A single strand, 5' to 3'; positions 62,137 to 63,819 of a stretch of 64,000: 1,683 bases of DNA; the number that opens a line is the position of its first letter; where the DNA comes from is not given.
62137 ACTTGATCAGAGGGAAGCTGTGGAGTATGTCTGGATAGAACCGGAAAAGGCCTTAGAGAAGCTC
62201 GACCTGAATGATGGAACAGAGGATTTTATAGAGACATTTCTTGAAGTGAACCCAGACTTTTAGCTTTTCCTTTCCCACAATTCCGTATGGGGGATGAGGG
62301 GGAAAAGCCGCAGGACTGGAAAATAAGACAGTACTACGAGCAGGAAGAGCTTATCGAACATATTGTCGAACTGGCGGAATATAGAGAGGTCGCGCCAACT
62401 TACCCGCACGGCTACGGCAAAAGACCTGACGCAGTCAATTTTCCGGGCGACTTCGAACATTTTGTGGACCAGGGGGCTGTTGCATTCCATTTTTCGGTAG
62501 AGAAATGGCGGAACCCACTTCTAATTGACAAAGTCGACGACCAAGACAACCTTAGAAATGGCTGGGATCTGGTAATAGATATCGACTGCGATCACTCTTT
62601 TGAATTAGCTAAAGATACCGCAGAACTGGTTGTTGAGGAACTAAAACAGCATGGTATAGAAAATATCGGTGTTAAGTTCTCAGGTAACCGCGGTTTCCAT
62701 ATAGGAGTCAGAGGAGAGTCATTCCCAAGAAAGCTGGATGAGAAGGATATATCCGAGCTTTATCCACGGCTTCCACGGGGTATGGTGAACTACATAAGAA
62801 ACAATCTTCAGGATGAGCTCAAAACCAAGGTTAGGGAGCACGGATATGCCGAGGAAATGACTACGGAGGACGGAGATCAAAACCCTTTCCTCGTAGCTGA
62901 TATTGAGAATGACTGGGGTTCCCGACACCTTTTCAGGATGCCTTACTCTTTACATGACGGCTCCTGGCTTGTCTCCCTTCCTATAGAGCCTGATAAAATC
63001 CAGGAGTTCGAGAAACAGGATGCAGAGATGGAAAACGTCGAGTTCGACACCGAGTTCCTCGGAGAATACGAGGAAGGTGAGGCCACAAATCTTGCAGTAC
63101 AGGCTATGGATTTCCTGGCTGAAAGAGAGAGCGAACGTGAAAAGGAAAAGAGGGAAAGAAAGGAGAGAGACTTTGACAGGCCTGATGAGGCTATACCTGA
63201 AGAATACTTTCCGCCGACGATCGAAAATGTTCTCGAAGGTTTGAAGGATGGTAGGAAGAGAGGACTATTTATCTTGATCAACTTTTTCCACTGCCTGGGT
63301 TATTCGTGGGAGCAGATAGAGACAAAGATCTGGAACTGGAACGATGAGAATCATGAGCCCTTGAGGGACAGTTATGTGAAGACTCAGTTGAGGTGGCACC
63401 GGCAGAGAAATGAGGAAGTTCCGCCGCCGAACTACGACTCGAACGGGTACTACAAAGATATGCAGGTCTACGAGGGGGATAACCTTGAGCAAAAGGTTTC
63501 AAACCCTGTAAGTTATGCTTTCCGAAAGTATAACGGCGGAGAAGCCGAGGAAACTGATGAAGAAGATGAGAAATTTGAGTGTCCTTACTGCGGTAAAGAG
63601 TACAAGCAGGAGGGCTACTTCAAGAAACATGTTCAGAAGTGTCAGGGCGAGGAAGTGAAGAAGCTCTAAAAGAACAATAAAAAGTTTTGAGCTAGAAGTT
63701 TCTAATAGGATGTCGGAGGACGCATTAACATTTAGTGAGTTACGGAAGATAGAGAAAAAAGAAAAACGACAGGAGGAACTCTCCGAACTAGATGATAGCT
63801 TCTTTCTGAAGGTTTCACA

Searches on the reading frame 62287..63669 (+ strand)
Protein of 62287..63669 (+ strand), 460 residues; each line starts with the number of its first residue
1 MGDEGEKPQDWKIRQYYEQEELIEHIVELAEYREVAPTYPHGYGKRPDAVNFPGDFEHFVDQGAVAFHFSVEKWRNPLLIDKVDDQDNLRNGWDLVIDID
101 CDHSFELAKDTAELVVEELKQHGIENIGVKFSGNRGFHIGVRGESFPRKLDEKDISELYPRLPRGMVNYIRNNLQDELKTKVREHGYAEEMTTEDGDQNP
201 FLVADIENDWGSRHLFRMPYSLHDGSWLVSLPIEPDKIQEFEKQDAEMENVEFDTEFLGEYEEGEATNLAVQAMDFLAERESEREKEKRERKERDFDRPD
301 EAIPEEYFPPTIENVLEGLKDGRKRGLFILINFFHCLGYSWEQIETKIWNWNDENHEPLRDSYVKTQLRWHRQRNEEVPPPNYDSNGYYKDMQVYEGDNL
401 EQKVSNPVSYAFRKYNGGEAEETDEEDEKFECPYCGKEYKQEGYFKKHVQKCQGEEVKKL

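Call 62: search_protein_families(library=pfam, max_evalue=0.01, proteins=[window:62287-63669:+])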
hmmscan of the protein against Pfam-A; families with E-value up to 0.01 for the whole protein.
window:62287-63669:+ (460 aa): 3 families
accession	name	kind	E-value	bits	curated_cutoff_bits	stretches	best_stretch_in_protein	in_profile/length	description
PF01896.25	DNA_primase_S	-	9.4e-07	29.8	26.8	1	98-234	2-162/163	DNA primase small subunit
PF21686.3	LigD_Prim-Pol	-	1.4e-05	25.2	27.4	1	62-144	82-153/254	LigD, primase-polymerase domain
PF00096.32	zf-C2H2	-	0.0012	19.6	25.2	1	430-450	1-21/23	Zinc finger, C2H2 type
